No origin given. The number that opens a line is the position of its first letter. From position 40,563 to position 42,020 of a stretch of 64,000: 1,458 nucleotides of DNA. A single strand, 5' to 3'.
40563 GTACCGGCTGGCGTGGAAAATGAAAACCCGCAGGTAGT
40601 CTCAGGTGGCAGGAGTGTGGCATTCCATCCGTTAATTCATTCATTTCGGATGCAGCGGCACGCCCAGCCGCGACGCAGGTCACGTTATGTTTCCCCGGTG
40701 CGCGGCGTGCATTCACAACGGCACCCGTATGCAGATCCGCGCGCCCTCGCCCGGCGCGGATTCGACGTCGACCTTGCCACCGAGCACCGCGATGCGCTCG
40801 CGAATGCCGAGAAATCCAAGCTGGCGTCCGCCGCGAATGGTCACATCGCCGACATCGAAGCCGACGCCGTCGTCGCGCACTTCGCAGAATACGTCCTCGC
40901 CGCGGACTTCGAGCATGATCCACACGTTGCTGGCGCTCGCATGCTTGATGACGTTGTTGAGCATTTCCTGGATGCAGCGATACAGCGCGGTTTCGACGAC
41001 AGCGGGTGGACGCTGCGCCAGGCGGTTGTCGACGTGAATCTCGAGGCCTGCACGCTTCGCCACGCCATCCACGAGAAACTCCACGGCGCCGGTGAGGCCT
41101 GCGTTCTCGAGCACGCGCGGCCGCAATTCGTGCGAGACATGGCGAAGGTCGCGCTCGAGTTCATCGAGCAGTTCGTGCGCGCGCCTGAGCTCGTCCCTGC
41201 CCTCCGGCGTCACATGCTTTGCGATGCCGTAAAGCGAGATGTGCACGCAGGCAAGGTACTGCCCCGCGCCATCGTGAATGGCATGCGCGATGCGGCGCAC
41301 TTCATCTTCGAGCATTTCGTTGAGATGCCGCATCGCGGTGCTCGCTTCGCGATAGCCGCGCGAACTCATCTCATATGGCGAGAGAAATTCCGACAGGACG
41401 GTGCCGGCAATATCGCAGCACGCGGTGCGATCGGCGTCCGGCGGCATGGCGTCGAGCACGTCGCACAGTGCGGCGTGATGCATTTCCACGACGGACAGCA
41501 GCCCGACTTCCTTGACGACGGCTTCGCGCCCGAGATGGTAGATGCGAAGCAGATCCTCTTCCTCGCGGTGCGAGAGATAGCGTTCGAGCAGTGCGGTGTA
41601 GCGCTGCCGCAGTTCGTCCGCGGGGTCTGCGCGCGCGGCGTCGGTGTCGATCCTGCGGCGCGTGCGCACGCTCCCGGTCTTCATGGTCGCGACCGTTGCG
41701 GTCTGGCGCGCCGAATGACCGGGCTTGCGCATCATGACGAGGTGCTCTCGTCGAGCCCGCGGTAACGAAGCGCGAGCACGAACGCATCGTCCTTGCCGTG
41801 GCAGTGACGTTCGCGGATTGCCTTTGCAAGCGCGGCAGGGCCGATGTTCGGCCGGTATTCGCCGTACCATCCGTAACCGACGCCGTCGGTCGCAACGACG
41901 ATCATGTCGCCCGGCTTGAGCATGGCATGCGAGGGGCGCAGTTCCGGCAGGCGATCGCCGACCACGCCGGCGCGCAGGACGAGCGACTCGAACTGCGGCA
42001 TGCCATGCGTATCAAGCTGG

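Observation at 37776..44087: Stressosome (RsbR-S-T-X) wired to an RsbU_N-histidine kinase, a GGDEF-EAL enzyme and a NarL-type regulator, abutting the NRPS-PKS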

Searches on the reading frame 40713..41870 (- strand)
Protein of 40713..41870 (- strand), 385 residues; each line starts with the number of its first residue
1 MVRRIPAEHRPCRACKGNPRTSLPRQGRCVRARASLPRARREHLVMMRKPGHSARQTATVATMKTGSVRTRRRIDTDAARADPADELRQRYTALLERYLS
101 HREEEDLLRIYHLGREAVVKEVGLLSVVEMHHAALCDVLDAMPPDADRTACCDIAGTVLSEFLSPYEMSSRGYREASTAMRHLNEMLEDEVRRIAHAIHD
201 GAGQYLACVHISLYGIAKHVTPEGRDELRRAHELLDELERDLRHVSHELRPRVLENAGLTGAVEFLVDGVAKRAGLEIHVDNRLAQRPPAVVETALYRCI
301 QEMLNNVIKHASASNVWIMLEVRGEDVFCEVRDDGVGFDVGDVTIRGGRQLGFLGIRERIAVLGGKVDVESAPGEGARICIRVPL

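Call 3: search_protein_families(library=pfam, proteins=[window:40713-41870:-], max_evalue=0.01)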
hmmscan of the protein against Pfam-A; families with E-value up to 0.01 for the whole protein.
window:40713-41870:- (385 aa): 4 families
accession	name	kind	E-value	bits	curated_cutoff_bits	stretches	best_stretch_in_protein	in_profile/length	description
PF02518.31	HATPase_c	-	1.2e-15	58.3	26.4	1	293-385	3-109/111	Histidine kinase-, DNA gyrase B-, and HSP90-like ATPase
PF08673.15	RsbU_N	-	2.5e-10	40.8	25.5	1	89-149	1-61/75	Phosphoserine phosphatase RsbU, N-terminal domain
PF07730.19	HisKA_3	-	2.1e-08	35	24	1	192-254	3-68/68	Histidine kinase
PF13581.12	HATPase_c_2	-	0.0005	20.5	27.4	1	298-342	34-83/127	Histidine kinase-like ATPase domain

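Call 4: search_protein_families(library=ncbifam, proteins=[window:40713-41870:-], max_evalue=0.01)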
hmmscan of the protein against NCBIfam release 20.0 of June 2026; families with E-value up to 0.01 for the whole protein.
window:40713-41870:- (385 aa): 18 families
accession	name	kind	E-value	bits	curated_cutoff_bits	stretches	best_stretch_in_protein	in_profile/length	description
NF052443.1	SensHisKinMctS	equivalog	1.7e-34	118.9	700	1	185-384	245-447/457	two-component system sensor histidine kinase MctS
NF052531.1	Strep_LiaS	equivalog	1.3e-29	103.5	450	1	177-385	119-327/328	envelope stress sensor histidine kinase LiaS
NF008649.0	PRK11644.1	equivalog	1.1e-23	83.7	408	1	188-384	300-495/499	signal transduction histidine-protein kinase/phosphatase UhpB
NF007896.0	PRK10600.1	equivalog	1e-15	57.4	578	1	186-381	386-581/598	nitrate/nitrite two-component system sensor histidine kinase NarX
NF008184.0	PRK10935.1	equivalog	1.4e-15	57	553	1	186-383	359-557/565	nitrate/nitrite two-component system sensor histidine kinase NarQ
NF047322.1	HK_morpho_MacS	equivalog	2.2e-15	56.7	300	1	186-384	178-367/367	MacS family sensor histidine kinase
NF047786.1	his_kin_MadS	equivalog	2e-13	50.2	500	1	174-384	216-434/434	MadS family sensor histidine kinase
NF040691.1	MtrAB_MtrB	equivalog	4.9e-06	25.8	450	1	261-382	350-489/507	MtrAB system histidine kinase MtrB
NF033792.0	ActS_PrrB_HisK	equivalog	4.6e-05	22.4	350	1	250-339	265-354/423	ActS/PrrB/RegB family redox-sensitive histidine kinase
NF008298.1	PRK11086.1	subfamily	0.00021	19.8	520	1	275-384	403-524/529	DcuS/MalK family sensor histidine kinase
NF007898.0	PRK10604.1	equivalog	0.0011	18.2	478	0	277-383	301-421/433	two-component system sensor histidine kinase RstB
NF046044.1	PnpS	equivalog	0.0013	17.8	400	0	293-384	283-390/390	two-component system histidine kinase PnpS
NF041832.1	near_NosP_CTERM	subfamily_domain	0.0018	17.4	400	0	295-385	120-225/370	NahK/ErcS family hybrid sensor histidine kinase/response regulator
NF008543.0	PRK11466.1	equivalog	0.0022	15.9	982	1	297-385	563-662/914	TMAO reductase system sensor histidine kinase/response regulator TorS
TIGR02916.1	PEP_his_kin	equivalog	0.0027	16.4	300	1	293-384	577-679/679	XrtA/PEP-CTERM system histidine kinase PrsK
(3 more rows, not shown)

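Call 13: find_homologous_proteins(query=window:40716-41735:-, max_evalue=1e-10)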
Query window:40716-41735:- (340 aa): 757 proteins with E <= 1e-10 among 8000 candidates; the best 120 are listed.
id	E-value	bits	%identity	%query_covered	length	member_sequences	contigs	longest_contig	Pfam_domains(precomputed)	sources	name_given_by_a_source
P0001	3.3e-163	561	76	100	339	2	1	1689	PF08673.16,PF07730.20,PF02518.32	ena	-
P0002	6.8e-163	560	75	100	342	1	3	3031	PF08673.16,PF07730.20,PF02518.32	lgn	-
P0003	2.6e-159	548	76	100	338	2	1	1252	PF08673.16,PF07730.20,PF02518.32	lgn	-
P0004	4.3e-153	527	71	100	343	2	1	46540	PF08673.16,PF07730.20,PF02518.32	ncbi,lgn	ncbi:MAG TPA: ATP-binding protein [Gammaproteobacteria bacterium]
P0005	1.8e-149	516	70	99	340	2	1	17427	PF08673.16,PF07730.20,PF02518.32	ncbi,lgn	-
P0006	1.2e-144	500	69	99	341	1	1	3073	PF08673.16,PF07730.20,PF02518.32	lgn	-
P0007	3.4e-144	498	68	100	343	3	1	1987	PF08673.16,PF07730.20,PF02518.32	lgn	-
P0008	2.5e-132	459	64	99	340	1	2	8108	PF08673.16,PF07730.20,PF02518.32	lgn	-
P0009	1.9e-131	456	63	100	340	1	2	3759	PF08673.16,PF07730.20,PF02518.32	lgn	-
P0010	8.0e-131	454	64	100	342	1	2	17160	PF08673.16,PF13581.13,PF07730.20,PF02518.32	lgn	-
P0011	8.4e-131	454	65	97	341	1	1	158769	PF08673.16,PF07730.20,PF02518.32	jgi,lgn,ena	-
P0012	8.3e-130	451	62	100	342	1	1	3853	PF08673.16,PF07730.20,PF02518.32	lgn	-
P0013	9.3e-129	448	64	98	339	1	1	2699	PF08673.16,PF07730.20,PF02518.32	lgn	-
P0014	2.1e-128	446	63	100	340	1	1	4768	PF08673.16,PF07730.20,PF02518.32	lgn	-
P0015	4.2e-127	442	63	99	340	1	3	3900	PF08673.16,PF07730.20,PF02518.32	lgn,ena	-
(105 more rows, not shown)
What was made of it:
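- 117 of the 120 best kinase homologues carry RsbU_N (call 13).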

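Call 14: find_encoding_contigs(protein=P0004, flank=10000, max_places=2)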
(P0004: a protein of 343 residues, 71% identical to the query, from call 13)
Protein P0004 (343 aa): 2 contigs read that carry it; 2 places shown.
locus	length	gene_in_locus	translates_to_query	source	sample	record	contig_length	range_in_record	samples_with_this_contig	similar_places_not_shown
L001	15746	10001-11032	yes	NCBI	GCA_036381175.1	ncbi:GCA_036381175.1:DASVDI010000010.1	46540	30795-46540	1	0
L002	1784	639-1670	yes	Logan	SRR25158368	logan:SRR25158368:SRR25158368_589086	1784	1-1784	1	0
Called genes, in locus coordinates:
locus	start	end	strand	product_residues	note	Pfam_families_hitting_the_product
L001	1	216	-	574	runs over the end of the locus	PF00390:malic, PF03949:Malic_M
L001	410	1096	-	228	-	PF13441:Gly-zipper_YMGG, PF13488:Gly-zipper_Omp, PF00691:OmpA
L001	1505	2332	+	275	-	PF20112:DUF6502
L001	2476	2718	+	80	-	-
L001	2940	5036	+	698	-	PF00082:Peptidase_S8, PF04151:PPC (weak)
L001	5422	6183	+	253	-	PF02698:DUF218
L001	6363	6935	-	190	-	PF03358:FMN_red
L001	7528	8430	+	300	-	PF01740:STAS, PF13466:STAS_2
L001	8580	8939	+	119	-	PF01740:STAS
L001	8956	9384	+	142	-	PF13581:HATPase_c_2, PF02518:HATPase_c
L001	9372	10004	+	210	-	PF07228:SpoIIE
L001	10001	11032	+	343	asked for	PF08673:RsbU_N (weak), PF07730:HisKA_3, PF02518:HATPase_c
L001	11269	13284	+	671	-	PF08447:PAS_3, PF00990:GGDEF, PF00563:EAL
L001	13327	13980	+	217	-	PF00072:Response_reg, PF00196:GerE, PF08281:Sigma70_r4_2 (faint)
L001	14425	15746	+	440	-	PF00668:Condensation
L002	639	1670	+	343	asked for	PF08673:RsbU_N (weak), PF07730:HisKA_3, PF02518:HATPase_c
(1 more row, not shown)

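Call 15: find_encoding_contigs(protein=P0011, flank=10000, max_places=2)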
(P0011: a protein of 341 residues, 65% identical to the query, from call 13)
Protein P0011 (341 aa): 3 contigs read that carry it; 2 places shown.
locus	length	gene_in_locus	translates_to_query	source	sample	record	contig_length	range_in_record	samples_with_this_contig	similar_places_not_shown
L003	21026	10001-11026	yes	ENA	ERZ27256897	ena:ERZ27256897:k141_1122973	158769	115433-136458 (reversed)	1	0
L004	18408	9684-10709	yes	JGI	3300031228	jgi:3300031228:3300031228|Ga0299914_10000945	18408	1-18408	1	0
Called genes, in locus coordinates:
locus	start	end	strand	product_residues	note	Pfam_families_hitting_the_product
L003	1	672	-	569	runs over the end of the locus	PF00390:malic, PF03949:Malic_M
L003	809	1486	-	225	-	PF13441:Gly-zipper_YMGG, PF13488:Gly-zipper_Omp, PF00691:OmpA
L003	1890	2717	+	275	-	PF20112:DUF6502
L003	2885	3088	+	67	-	-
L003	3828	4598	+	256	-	PF02698:DUF218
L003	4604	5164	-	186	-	PF03358:FMN_red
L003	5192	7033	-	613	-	PF13522:GATase_6, PF13537:GATase_7, PF01380:SIS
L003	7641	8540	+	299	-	PF14361:RsbRD_N (weak), PF01740:STAS, PF13466:STAS_2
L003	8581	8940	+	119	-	PF01740:STAS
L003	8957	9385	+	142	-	PF13581:HATPase_c_2, PF02518:HATPase_c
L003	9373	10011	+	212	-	PF07228:SpoIIE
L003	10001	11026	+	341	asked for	PF08673:RsbU_N (weak), PF07730:HisKA_3, PF02518:HATPase_c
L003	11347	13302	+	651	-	PF08447:PAS_3, PF00990:GGDEF, PF00563:EAL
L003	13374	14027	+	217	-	PF00072:Response_reg, PF00196:GerE, PF08281:Sigma70_r4_2 (faint)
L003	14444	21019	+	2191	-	-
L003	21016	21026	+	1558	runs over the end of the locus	PF00109:ketoacyl-synt, PF02801:Ketoacyl-synt_C, PF16197:KAsynt_C_assoc, PF22336:RhiE-like_linker, PF22621:CurL-like_PKS_C, PF00698:Acyl_transf_1, PF00550:PP-binding, PF00202:Aminotran_3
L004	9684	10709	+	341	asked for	PF08673:RsbU_N (weak), PF07730:HisKA_3, PF02518:HATPase_c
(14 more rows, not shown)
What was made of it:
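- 41732..42364 (-): rsbX-type single-domain PP2C phosphatase, 210 aa; GTG start overlaps rsbT by 13 nt. Gene calls of the same length and with the same overlap occur in L001 and L003 (calls 14, 15).
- These overlaps are conserved in relatives (calls 14, 15).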

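Call 25: search_solved_structures(query=window:40716-41735:-, max_evalue=0.01, show_alignments=2)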
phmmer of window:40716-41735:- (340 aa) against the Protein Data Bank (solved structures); distinct sequences matched with E-value up to 0.01: 10.
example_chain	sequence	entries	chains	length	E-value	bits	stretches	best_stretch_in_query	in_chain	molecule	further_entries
4gt8_A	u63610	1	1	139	1e-08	38.2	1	216-340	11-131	Sensor protein vraS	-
3gig_A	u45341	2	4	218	1.3e-08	37.9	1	137-333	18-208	Sensor histidine kinase desK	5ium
7ssj_A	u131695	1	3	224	1.3e-08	37.8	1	137-333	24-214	Sensor histidine kinase DesK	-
3ehf_A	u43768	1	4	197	3.6e-08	36.4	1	144-333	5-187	Sensor kinase (YocF protein)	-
3gie_A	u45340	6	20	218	1.6e-07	34.2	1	137-333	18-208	Sensor histidine kinase desK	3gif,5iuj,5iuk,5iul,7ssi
3zxq_A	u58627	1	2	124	1.3e-06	31.3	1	243-335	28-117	HYPOXIA SENSOR HISTIDINE KINASE RESPONSE REGULATOR DOST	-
3ehh_A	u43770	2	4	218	1.8e-06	30.8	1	138-333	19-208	Sensor kinase (YocF protein)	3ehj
3ehg_A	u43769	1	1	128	2.5e-05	27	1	244-333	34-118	Sensor kinase (YocF protein)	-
3zxo_A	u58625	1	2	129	0.0013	21.4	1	245-333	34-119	REDOX SENSOR HISTIDINE KINASE RESPONSE REGULATOR DEVS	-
8sbm_A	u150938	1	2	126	0.0013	21.4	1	245-333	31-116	GAF domain-containing protein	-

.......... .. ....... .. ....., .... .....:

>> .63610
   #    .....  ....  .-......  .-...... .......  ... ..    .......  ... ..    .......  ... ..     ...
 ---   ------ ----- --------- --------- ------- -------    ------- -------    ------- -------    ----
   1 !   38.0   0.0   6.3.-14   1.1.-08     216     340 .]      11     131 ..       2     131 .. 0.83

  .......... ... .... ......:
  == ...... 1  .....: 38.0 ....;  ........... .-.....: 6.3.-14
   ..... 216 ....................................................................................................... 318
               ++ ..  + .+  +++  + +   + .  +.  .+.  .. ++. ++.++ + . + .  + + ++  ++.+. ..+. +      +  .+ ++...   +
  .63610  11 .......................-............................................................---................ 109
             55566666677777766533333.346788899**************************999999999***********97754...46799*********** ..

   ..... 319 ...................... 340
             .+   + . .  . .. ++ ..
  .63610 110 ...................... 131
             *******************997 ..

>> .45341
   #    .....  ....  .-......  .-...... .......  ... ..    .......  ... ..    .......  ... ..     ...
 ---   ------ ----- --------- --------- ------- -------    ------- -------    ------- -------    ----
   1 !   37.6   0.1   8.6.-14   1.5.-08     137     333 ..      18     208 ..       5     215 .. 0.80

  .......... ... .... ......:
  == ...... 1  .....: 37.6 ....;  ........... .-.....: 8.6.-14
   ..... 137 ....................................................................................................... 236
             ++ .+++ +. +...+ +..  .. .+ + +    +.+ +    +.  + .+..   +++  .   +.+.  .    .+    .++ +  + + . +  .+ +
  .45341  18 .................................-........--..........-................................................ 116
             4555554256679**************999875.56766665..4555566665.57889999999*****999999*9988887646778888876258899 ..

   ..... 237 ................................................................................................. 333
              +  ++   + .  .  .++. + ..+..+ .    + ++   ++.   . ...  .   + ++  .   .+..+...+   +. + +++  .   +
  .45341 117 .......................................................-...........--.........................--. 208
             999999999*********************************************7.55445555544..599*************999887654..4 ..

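Call 32: find_related_loci(query=A2, collection=genome_contigs, flank=10000)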
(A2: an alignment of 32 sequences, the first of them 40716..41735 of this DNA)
Query A2 (340 aa) in genome_contigs; peptide patterns used: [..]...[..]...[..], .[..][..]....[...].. (x = any residue, [..] = any of these).
209 stretches matched a pattern; 97 encode a relative of the query (tblastn E <= 1e-3); the best 80 are kept; 80 distinct loci.
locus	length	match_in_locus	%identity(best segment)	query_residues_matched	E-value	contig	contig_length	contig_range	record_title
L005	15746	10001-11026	71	1-339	2e-158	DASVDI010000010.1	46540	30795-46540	MAG TPA_asm: Gammaproteobacteria bacterium isolate SMAG_U2029 k141_1576075, whole genome shotgun sequence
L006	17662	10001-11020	70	1-339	1e-156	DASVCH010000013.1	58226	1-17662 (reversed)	MAG TPA_asm: Gammaproteobacteria bacterium isolate SMAG_U2001 k141_7952, whole genome shotgun sequence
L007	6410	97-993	66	42-339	3e-127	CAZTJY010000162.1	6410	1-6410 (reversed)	MAG TPA_asm: uncultured Parapedobacter sp. isolate SRP268622_co1_506 genome assembly, contig: NODE_30081_length_6410_cov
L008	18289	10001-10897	66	42-339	2e-126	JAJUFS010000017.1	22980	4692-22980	MAG: Gammaproteobacteria bacterium isolate bin17 k141_569272_length_22980_cov_82.1663, whole genome shotgun sequence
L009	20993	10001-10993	42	3-340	3e-75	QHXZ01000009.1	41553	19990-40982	MAG: Acidobacteria bacterium isolate gp22 AA2 14_1009_16_40cm_scaffold_1471_curated, whole genome shotgun sequence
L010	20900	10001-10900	38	40-339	9e-69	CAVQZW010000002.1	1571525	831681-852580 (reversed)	MAG: uncultured Acidobacteriota bacterium isolate MFD00008.bin.2.180 genome assembly, contig: contig_20734, whole genome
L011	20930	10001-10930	38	33-339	4e-68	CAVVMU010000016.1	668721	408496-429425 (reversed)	MAG: uncultured Acidobacteriota bacterium isolate MFD05377.bin.1.176 genome assembly, contig: contig_82444, whole genome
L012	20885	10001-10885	39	46-339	1e-67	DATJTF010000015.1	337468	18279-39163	MAG TPA_asm: Verrucomicrobiia bacterium isolate SMAG_U15013 k141_376155, whole genome shotgun sequence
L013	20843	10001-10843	41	58-340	1e-61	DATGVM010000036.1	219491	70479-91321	MAG TPA_asm: Steroidobacteraceae bacterium isolate SMAG_U10556 k141_103116, whole genome shotgun sequence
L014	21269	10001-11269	43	41-339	4e-59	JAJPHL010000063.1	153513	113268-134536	MAG: Terriglobia bacterium isolate Centralia_MAG_166 k107_14417321, whole genome shotgun sequence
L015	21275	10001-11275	49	42-340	1e-56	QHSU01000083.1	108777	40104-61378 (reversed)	MAG: Candidatus Rokuibacteriota bacterium isolate AR23 14_1009_16_40cm_scaffold_244_curated, whole genome shotgun sequen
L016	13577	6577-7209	46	131-340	5e-56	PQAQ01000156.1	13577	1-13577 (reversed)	MAG: Candidatus Methylomirabilota bacterium isolate FeB_30 contig_8374, whole genome shotgun sequence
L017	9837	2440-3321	39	45-339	2e-55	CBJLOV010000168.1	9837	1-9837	MAG TPA_asm: uncultured bacterium isolate SRR27822705_binner13_Refined_2 genome assembly, contig: ERZ27338833.3122, whol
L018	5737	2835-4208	46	3-340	6e-48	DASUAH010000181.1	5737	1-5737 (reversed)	MAG TPA_asm: Gemmatimonadales bacterium isolate SMAG_U2490 k141_1256451, whole genome shotgun sequence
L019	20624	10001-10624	44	134-340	7e-47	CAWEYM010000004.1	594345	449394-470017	MAG: uncultured Acidobacteriota bacterium isolate MFD05942.bin.1.97 genome assembly, contig: contig_57064, whole genome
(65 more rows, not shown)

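Call 60: predict_structure(alignment_id=A2)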
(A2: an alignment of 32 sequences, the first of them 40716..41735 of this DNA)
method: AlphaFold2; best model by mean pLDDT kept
length: 340 residues; sequences in the alignment: 32
mean_pLDDT: 78.2   pTM: 0.44
mean pLDDT of the five models: 78.2, 76.9, 76.1, 74.7, 73.4
residues with pLDDT >= 90: 123; 70-90: 131; 50-70: 46; < 50: 40
segments of 3 or more residues with pLDDT < 50: 1-35, 300-304
pLDDT, mean of each block of 10 residues (from residue 1): 38 30 34 59 95 92 95 90 95 93 92 95 82 70 66 66 72 80 80 71 56 79 81 92 87 91 88 95 95 71 60 86 90 93
secondary structure, 60 per line:
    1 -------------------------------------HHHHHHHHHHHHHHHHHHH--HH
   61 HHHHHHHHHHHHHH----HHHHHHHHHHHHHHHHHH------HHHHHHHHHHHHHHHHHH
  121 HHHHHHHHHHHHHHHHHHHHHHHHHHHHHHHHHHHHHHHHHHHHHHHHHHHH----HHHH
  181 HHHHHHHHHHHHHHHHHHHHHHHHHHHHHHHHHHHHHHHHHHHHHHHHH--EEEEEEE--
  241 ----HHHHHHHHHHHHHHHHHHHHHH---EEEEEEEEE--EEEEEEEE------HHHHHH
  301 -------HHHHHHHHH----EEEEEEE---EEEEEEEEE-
elements in order: H38-56 H59-74 H79-96 H103-172 H177-229 E232-238 H245-266 E270-278 E281-288 H295-300 H308-316 E321-327 E331-339
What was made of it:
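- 40713..41735 (-): Soluble histidine kinase, 340 aa: disordered Ser/Thr/Arg-rich tail, RsbU_N four-helix domain (about 41424-41606), HisKA_3 (about 41109-41297), HATPase_c (about 40716-40994). ATGA overlap with rsbX. In the AF2 model (pLDDT 78, >90 over residues 41-120) the helices are 38-56, 59-74, 79-96 and 103-172, and the last runs unbroken into the H-box helix (call 60).
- On RsbT-responsive effectors carrying RsbU_N: The AF2 helices have pLDDT >90 (call 60).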
